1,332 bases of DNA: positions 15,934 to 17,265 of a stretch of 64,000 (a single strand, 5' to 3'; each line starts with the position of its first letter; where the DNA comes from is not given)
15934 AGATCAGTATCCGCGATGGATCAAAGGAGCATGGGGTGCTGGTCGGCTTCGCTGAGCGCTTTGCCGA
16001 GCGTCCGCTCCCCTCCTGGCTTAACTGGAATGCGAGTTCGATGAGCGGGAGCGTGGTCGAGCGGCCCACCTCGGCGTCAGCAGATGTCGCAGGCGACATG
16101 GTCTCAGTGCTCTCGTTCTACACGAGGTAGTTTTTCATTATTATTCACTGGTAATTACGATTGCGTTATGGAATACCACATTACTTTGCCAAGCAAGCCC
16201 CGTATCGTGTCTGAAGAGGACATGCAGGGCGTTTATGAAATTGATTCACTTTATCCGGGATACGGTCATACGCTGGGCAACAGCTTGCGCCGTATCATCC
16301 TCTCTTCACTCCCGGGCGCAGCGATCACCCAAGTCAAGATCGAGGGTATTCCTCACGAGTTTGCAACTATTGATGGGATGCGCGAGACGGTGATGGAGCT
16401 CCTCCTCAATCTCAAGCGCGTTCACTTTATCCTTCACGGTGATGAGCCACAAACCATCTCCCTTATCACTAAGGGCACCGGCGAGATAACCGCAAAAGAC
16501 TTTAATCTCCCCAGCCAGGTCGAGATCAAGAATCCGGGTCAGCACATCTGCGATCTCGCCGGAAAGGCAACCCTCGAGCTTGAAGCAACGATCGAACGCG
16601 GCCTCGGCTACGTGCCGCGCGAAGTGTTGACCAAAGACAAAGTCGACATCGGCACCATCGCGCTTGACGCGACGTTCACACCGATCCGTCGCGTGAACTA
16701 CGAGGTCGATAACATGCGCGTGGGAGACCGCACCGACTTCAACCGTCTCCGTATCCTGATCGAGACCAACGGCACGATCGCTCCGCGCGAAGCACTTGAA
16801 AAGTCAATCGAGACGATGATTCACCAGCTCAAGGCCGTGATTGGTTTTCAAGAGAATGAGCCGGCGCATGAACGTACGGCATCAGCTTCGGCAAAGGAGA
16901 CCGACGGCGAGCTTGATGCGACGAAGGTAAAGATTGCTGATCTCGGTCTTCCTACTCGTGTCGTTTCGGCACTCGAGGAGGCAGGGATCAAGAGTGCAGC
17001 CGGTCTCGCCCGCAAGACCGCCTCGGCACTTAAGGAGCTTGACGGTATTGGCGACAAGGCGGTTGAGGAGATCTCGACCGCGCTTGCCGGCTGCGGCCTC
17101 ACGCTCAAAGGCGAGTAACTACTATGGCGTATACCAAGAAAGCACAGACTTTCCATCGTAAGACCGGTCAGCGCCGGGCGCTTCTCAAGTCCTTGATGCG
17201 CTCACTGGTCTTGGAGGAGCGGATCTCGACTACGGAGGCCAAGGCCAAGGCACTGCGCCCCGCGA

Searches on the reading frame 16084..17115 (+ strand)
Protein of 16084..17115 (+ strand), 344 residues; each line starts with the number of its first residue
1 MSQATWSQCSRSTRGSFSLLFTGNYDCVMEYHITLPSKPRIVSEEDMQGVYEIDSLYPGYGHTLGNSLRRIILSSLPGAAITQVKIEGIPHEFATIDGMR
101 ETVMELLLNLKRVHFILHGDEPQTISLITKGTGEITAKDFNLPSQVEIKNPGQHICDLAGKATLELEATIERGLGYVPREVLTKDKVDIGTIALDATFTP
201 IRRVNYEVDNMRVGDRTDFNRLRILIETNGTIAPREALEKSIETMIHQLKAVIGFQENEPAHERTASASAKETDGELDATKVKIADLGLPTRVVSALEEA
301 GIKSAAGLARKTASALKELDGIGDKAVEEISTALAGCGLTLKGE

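Call 6: search_protein_families(library=pfam, proteins=[window:16084-17115:+], max_evalue=0.01)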
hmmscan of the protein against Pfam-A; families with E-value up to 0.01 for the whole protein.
window:16084-17115:+ (344 aa): 5 families
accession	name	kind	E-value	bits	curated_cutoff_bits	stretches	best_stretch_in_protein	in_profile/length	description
PF01000.31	RNA_pol_A_bac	-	8.1e-29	100.7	33.9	1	84-199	1-119/119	RNA polymerase Rpb3/RpoA insert domain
PF01193.29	RNA_pol_L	-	2.1e-20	72.6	24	1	58-249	5-74/74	RNA polymerase Rpb3/Rpb11 dimerisation domain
PF03118.21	RNA_pol_A_CTD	-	9.4e-11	41.7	23.8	1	272-335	3-66/67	Bacterial RNA polymerase, alpha chain C terminal domain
PF13656.11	RNA_pol_L_2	-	9.1e-05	22.5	27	0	220-252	40-72/75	RNA polymerase Rpb3/Rpb11 dimerisation domain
PF14520.12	HHH_5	-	0.0043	17.9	27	0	294-331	15-52/57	Helix-hairpin-helix domain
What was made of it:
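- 16168..17118 (+): The genome's own full-length rpoA, in the infA-rpsM-rpsK-rpsD-rpoA-rplQ context (for comparison; not part of the insertion). Pfam RNA_pol_L, RNA_pol_A_bac and RNA_pol_A_CTD (call 6).
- On RpoA, RNA polymerase alpha subunit (TIGR02027 / NF003513 equivalogs): Absent from the 130-aa product, and present in the genome's own rpoA at 16168-17118 (call 6).
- Checked: The gene at 16168-17118 is complete (NTD, insert domain and CTD), but its CTD scores only 41.7 bits (call 6).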
